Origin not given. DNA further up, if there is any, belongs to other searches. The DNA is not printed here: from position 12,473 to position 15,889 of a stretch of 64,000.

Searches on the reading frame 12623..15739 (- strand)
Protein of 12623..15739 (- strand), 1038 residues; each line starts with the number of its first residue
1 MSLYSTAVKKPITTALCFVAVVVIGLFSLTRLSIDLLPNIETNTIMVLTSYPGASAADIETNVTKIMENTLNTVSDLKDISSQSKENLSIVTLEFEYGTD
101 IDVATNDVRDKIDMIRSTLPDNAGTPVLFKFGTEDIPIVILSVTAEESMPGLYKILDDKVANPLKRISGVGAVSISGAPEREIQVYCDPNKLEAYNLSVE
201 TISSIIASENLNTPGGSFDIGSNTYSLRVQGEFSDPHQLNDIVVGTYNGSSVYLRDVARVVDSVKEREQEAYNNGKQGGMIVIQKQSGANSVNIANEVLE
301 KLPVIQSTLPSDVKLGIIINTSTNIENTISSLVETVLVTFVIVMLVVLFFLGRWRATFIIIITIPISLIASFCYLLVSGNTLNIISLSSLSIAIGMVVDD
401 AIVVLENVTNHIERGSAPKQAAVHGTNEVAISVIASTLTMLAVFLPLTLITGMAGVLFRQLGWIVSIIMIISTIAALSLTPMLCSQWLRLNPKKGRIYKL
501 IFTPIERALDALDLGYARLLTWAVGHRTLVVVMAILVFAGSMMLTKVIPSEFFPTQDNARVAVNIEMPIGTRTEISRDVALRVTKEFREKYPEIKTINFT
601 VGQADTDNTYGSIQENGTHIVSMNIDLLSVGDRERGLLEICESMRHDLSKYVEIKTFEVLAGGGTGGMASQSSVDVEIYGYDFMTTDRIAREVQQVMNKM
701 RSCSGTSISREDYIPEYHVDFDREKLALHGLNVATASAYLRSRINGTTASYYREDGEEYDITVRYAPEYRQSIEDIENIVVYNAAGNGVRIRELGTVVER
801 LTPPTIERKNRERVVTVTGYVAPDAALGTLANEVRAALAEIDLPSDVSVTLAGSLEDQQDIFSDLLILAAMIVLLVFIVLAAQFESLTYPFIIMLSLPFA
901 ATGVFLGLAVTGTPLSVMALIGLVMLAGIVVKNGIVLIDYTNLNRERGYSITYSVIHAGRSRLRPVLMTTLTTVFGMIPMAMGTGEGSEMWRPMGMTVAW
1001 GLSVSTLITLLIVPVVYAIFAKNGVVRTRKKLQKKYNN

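Call 90: search_protein_families(library=pfam, proteins=[window:12623-15739:-], max_evalue=0.001)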
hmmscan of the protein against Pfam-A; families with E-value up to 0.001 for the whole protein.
window:12623-15739:- (1038 aa): 2 families
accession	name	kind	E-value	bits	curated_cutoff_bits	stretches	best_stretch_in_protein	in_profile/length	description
PF00873.25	ACR_tran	-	6.7e-254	845.5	28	1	4-1020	2-1020/1021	AcrB/AcrD/AcrF family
PF03176.21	MMPL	-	1.5e-15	57.5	20.5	2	831-1034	107-316/333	MMPL family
